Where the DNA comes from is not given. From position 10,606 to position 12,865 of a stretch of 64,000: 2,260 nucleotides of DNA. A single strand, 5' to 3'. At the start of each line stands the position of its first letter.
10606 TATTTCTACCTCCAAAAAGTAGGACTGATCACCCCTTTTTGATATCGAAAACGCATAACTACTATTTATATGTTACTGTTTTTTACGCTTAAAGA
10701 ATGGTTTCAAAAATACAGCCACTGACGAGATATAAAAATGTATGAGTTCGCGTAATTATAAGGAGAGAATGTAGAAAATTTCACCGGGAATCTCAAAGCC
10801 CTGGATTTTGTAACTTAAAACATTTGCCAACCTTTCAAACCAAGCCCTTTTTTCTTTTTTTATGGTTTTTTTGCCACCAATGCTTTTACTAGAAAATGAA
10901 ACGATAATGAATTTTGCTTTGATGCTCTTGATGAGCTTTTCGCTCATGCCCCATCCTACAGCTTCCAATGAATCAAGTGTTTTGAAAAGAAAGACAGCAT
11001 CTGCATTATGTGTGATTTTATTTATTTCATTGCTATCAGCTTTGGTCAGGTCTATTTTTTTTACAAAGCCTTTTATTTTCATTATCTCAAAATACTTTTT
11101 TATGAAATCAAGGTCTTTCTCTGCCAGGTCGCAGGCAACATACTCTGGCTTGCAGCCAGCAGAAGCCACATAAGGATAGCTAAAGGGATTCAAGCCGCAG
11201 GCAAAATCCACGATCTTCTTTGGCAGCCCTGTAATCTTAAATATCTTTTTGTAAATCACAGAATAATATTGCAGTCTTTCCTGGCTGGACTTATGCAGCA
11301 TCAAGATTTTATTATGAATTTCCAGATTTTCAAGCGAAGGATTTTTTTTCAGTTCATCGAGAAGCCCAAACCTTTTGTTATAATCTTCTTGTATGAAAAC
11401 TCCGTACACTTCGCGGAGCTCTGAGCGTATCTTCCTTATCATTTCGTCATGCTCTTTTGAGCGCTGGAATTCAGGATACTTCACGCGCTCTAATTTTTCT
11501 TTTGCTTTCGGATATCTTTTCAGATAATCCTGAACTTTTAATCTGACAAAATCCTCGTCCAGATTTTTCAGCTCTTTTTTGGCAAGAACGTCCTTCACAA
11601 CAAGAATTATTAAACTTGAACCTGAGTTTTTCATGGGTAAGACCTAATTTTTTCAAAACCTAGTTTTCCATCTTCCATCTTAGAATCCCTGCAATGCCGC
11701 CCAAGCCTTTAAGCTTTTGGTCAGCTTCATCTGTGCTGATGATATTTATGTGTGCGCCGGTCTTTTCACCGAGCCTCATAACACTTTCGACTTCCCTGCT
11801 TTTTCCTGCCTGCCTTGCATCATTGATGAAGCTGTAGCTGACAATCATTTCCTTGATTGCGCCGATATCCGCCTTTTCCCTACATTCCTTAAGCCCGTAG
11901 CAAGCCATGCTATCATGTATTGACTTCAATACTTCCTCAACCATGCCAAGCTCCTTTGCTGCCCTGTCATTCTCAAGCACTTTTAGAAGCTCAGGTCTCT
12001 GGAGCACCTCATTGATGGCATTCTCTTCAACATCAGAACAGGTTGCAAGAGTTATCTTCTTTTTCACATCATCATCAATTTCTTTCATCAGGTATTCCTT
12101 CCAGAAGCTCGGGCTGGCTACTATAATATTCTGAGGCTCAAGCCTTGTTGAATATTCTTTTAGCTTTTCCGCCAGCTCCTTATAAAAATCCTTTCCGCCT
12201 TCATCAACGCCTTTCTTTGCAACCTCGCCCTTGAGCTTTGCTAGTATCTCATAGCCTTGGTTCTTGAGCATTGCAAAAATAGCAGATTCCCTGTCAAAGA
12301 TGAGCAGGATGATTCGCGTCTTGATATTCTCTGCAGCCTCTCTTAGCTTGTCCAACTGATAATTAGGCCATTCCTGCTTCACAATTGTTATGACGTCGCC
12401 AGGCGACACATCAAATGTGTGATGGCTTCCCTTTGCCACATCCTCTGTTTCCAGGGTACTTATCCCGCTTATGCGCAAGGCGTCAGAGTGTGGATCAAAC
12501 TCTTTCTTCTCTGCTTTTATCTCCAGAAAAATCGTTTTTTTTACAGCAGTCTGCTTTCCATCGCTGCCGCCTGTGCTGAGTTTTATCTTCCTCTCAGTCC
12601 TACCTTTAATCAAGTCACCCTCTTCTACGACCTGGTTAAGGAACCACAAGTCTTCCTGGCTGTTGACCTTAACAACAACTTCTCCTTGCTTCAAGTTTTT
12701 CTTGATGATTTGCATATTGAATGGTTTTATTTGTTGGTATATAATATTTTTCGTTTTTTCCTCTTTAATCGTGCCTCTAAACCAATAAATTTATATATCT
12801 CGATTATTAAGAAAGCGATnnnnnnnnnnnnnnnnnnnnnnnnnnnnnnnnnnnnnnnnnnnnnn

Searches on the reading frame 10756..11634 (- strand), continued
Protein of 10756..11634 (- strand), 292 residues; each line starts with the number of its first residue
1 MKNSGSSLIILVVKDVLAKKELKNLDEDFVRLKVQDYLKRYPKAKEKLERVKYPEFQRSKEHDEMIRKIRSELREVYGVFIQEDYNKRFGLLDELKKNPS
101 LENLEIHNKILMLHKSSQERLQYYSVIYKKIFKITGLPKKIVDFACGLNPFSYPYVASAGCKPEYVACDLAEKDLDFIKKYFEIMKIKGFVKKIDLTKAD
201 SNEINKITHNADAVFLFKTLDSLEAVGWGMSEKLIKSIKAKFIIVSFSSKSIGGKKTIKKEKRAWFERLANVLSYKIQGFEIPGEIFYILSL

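Call 76: find_homologous_proteins(query=A3, max_evalue=0.001)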
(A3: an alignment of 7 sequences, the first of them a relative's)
Query A3 (7 sequences) (281 aa, profile of the alignment): 2372 proteins with E <= 0.001 among 8000 candidates; the best 120 are listed.
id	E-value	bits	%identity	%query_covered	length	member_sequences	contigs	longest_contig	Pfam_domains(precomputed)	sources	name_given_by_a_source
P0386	2.2e-97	343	27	98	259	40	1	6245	PF07091.17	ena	-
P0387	1.8e-96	340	27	98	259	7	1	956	PF07091.17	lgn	-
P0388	2.0e-94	334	100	100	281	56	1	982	PF07091.17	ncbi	ncbi:TPA: RmtC family 16S rRNA (guanine(1405)-N(7))-methyltransferase [Vibrio cholerae O1 biovar El 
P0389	2.6e-93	330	28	95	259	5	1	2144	PF07091.17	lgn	-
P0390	1.3e-92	328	27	95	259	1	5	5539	PF07091.17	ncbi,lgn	-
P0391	3.3e-87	310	28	97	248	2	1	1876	PF07091.17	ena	-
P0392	1.4e-86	308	80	100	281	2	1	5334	PF07091.17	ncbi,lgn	-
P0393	1.6e-86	308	29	96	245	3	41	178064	PF07091.17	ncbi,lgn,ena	-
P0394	1.8e-86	308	27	97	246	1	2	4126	PF07091.17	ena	-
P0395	1.1e-84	302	27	99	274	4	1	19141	PF07091.17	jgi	jgi:16S rRNA (guanine(1405)-N(7))-methyltransferase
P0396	1.3e-84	302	28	83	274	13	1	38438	PF07091.17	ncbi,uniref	ncbi:Rmt family 16S rRNA (guanine(1405)-N(7))-methyltransferase [Micromonospora echinospora]|uniref:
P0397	1.5e-84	301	26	99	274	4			PF07091.17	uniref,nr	uniref:16S rRNA (guanine(1405)-N(7))-methyltransferase n=1 Tax=Micromonospora inyonensis TaxID=47866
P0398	2.5e-82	294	27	98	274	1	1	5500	PF07091.17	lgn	-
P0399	9.1e-82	292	32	96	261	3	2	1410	PF07091.17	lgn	-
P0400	1.4e-80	288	26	99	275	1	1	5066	PF07091.17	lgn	-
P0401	3.3e-80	287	25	98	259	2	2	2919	PF07091.17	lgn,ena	-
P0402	3.5e-80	287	27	83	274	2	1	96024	PF07091.17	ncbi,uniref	ncbi:Rmt family 16S rRNA (guanine(1405)-N(7))-methyltransferase [Micromonospora sp. NPDC048830]|unir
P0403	4.8e-80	287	29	96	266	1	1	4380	PF07091.17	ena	-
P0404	1.1e-79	285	28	99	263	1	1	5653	PF13649.13,PF07091.17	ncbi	-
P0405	1.3e-79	285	31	97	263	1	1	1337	PF13649.13,PF07091.17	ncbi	-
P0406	1.3e-79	285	25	98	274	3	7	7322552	PF07091.17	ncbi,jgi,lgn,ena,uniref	ncbi:Rmt family 16S rRNA (guanine(1405)-N(7))-methyltransferase [Solwaraspora sp. WMMB762]|uniref:Rm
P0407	1.5e-79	285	29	96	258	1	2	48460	PF07091.17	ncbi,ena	-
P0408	1.6e-79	285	27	94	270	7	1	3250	PF13649.13,PF07091.17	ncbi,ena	-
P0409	4.3e-79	284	26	98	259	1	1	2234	PF07091.17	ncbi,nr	ncbi:Rmt family 16S rRNA (guanine(1405)-N(7))-methyltransferase [Klebsiella pneumoniae]|nr:Rmt famil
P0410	8.8e-79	282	27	98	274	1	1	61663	PF07091.17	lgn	-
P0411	1.1e-78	282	31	94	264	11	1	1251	PF07091.17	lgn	-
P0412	1.5e-78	282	29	90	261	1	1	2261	PF07091.17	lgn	-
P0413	1.6e-78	282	31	94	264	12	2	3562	PF07091.17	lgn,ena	-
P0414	2.0e-78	281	33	94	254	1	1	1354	PF07091.17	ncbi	-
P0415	2.2e-78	281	31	94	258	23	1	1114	PF07091.17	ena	-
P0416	3.2e-78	281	33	94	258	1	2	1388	PF07091.17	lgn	-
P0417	3.2e-78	281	29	98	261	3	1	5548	PF13649.13,PF07091.17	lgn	-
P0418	4.8e-78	280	32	98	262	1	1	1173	PF03848.21,PF13649.13,PF07091.17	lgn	-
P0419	7.0e-78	280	30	98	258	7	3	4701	PF07091.17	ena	-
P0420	1.2e-77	279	26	95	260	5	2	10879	PF13649.13,PF07091.17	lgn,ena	-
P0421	1.3e-77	279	32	94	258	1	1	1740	PF07091.17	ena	-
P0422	5.8e-77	277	32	96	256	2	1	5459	PF07091.17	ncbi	-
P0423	8.9e-77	276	26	99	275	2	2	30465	PF07091.17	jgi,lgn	jgi:16S rRNA (guanine(1405)-N(7))-methyltransferase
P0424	9.6e-77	276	28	98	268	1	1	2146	PF07091.17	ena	-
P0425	1.2e-76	275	30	95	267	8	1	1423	PF07091.17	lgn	-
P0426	1.6e-76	275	33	96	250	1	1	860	PF07091.17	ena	-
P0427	1.9e-76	275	32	94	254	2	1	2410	PF07091.17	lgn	-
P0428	1.9e-76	275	25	99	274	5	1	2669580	PF07091.17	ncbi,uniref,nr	ncbi:16S rRNA (guanine(1405)-N(7))-methyltransferase [Micromonospora sp. Llam0]|uniref:Rmt family 16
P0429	3.5e-76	274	24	99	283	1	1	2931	PF07091.17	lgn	-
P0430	3.7e-76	274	33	96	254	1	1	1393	PF07091.17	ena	-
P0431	5.4e-76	273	26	94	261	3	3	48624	PF07091.17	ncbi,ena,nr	ncbi:MAG: Rmt family 16S rRNA (guanine(1405)-N(7))-methyltransferase [Clostridia bacterium]|nr:Rmt f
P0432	1.9e-75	272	30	94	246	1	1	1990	PF07091.17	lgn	-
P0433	5.1e-75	270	33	94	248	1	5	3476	PF07091.17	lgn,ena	-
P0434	6.1e-75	270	28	94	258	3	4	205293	PF13649.13,PF07091.17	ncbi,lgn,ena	-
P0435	7.4e-75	270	29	96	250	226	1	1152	PF07091.17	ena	-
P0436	7.8e-75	270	31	96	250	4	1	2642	PF07091.17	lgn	-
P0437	8.4e-75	269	27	97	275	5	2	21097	PF07091.17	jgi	jgi:16S rRNA (guanine(1405)-N(7))-methyltransferase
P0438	1.0e-74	269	25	98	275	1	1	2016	PF07091.17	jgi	jgi:16S rRNA (guanine(1405)-N(7))-methyltransferase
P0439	1.3e-74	269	28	98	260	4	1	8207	PF07091.17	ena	-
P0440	1.9e-74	268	27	97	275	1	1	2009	PF07091.17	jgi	jgi:16S rRNA (guanine(1405)-N(7))-methyltransferase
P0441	2.6e-74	268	26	98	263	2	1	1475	PF07091.17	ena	-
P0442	3.6e-74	267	29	94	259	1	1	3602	PF07091.17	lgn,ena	-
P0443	6.7e-74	266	26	99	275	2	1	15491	PF07091.17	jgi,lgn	jgi:16S rRNA (guanine(1405)-N(7))-methyltransferase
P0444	7.9e-74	266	28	98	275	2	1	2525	PF07091.17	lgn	-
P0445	8.0e-74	266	32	96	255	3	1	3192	PF07091.17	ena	-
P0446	2.2e-73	265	32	96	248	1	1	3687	PF07091.17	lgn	-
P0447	2.4e-73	265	28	89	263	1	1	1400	PF07091.17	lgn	-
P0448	2.4e-73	265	28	99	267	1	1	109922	PF07091.17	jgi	jgi:16S rRNA (guanine(1405)-N(7))-methyltransferase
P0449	2.5e-73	265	27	94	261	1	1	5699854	PF07091.17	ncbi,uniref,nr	ncbi:Rmt family 16S rRNA (guanine(1405)-N(7))-methyltransferase [Natronosporangium hydrolyticum]|uni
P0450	2.5e-73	265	31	97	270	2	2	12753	PF07091.17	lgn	-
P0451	2.8e-73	264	32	94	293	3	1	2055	PF07091.17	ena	-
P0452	1.4e-72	262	23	99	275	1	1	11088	PF07091.17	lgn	-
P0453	1.6e-72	262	31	94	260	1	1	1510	PF13649.13,PF07091.17,PF08241.19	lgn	-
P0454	2.2e-72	262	25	98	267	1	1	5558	PF07091.17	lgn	-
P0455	2.5e-72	261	29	94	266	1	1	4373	PF07091.17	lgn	-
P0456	3.1e-72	261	30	98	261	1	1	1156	PF07091.17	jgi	-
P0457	3.1e-72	261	27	99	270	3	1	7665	PF07091.17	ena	-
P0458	7.8e-72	260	30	97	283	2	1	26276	PF07091.17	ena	-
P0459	8.6e-72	260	30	97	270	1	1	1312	PF07091.17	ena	-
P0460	8.8e-72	260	27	62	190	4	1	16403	PF07091.17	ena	-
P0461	9.9e-72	259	23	99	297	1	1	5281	PF07091.17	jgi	jgi:16S rRNA (guanine(1405)-N(7))-methyltransferase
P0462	1.2e-71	259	27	94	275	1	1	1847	PF07091.17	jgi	jgi:16S rRNA (guanine(1405)-N(7))-methyltransferase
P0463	1.6e-71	259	30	96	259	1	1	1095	PF07091.17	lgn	-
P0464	1.8e-71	259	30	97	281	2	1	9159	PF07091.17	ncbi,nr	ncbi:MAG: Rmt family 16S rRNA (guanine(1405)-N(7))-methyltransferase [Anaerolineae bacterium]|nr:Rmt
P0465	2.9e-71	258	29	96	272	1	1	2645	PF07091.17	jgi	jgi:16S rRNA (guanine(1405)-N(7))-methyltransferase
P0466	3.1e-71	258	24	99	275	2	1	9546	PF07091.17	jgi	jgi:16S rRNA (guanine(1405)-N(7))-methyltransferase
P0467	3.1e-71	258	29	99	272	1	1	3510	PF07091.17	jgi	jgi:16S rRNA (guanine(1405)-N(7))-methyltransferase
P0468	3.7e-71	258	33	97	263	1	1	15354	PF07091.17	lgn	-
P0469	4.1e-71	257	31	96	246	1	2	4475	PF07091.17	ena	-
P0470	4.8e-71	257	29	99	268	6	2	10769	PF07091.17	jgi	jgi:16S rRNA (guanine(1405)-N(7))-methyltransferase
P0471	5.8e-71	257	32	98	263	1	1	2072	PF13649.13,PF07091.17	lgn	-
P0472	6.4e-71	257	24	99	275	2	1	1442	PF07091.17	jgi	jgi:16S rRNA (guanine(1405)-N(7))-methyltransferase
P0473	1.0e-70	256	28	98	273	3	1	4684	PF07091.17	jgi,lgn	jgi:16S rRNA (guanine(1405)-N(7))-methyltransferase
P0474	1.2e-70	256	32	97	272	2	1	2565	PF07091.17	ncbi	-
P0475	1.3e-70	256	26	97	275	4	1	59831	PF07091.17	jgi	jgi:16S rRNA (guanine(1405)-N(7))-methyltransferase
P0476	1.9e-70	255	32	96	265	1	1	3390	PF07091.17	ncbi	-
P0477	1.9e-70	255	33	96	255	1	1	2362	PF07091.17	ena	-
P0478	2.8e-70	255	26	99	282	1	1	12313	PF07091.17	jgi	jgi:16S rRNA (guanine(1405)-N(7))-methyltransferase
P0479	2.9e-70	255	25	99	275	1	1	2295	PF07091.17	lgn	-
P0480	2.9e-70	255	32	97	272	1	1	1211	PF07091.17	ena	-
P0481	3.2e-70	254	30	81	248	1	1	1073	PF13649.13,PF07091.17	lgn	-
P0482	3.3e-70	254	32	96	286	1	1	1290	PF07091.17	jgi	jgi:16S rRNA (guanine(1405)-N(7))-methyltransferase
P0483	3.4e-70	254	24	99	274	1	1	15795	PF07091.17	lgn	-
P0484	3.5e-70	254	25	96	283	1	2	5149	PF07091.17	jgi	jgi:16S rRNA (guanine(1405)-N(7))-methyltransferase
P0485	3.7e-70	254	31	97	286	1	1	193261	PF07091.17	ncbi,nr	ncbi:MAG: 16S rRNA methyltransferase [Patescibacteria group bacterium]|nr:16S rRNA methyltransferase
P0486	4.9e-70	254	25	98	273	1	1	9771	PF07091.17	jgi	jgi:16S rRNA (guanine(1405)-N(7))-methyltransferase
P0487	7.8e-70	253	24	100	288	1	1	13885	PF07091.17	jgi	jgi:16S rRNA (guanine(1405)-N(7))-methyltransferase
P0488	8.0e-70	253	28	93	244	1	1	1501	PF07091.17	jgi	-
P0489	1.4e-69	252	32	97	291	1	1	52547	PF07091.17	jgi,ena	-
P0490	1.5e-69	252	28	100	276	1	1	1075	PF07091.17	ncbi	-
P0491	1.6e-69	252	31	94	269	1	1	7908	PF07091.17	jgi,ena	-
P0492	1.6e-69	252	32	95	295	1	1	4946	PF07091.17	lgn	-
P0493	2.1e-69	252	27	97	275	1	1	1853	PF07091.17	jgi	jgi:16S rRNA (guanine(1405)-N(7))-methyltransferase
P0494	2.2e-69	252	32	97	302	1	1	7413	PF07091.17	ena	-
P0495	2.2e-69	252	33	97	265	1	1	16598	PF07091.17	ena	-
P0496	2.3e-69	252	23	99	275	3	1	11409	PF07091.17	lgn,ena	-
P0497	2.4e-69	252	29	93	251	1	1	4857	PF07091.17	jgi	jgi:16S rRNA (guanine(1405)-N(7))-methyltransferase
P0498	2.9e-69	251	25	99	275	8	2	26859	PF07091.17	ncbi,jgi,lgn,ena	-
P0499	3.1e-69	251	24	97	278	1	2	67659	PF07091.17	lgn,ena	-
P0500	3.1e-69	251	26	98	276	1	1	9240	PF07091.17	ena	-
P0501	3.3e-69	251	32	97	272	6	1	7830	PF07091.17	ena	-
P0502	3.3e-69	251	25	99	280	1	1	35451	PF07091.17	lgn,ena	-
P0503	4.4e-69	251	30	97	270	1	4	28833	PF07091.17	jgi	jgi:16S rRNA (guanine(1405)-N(7))-methyltransferase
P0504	4.5e-69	251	28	96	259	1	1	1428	PF07091.17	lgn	-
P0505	5.8e-69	250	27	97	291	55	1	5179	PF07091.17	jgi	jgi:16S rRNA (guanine(1405)-N(7))-methyltransferase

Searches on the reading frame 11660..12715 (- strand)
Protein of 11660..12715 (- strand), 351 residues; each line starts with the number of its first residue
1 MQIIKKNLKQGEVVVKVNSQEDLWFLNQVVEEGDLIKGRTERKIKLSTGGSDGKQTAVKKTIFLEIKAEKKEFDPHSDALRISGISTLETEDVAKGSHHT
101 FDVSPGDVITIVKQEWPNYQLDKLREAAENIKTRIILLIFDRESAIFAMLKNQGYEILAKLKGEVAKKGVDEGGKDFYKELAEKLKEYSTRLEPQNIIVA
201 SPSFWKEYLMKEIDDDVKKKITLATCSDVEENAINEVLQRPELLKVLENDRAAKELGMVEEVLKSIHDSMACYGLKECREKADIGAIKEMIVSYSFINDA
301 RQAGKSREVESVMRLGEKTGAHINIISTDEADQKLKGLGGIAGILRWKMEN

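Call 43: search_protein_families(library=pfam, proteins=[window:11660-12715:-], max_evalue=0.001)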
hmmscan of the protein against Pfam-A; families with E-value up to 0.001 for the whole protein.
window:11660-12715:- (351 aa): 3 families
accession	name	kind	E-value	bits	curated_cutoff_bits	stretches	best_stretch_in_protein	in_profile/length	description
PF03463.20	eRF1_1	-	9e-27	94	23.8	1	1-127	1-122/123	eRF1 domain 1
PF03465.20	eRF1_3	-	1.6e-15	58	25.8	1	253-349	2-106/106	eRF1 domain 3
PF03464.20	eRF1_2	-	3e-08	34.5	27.1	1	135-240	2-126/133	eRF1 domain 2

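Call 72: search_protein_families(library=ncbifam, proteins=[window:11660-12715:-], max_evalue=0.00001)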
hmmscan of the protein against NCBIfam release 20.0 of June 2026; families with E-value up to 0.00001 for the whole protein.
window:11660-12715:- (351 aa): 2 families
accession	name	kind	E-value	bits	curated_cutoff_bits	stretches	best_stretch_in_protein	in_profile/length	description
TIGR00111.1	pelota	equivalog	6.6e-60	203.2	177.65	1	1-348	1-350/351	mRNA surveillance protein pelota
TIGR03676.1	aRF1_eRF1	equivalog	1.1e-18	67.3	234.7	1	99-295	98-313/403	peptide chain release factor aRF-1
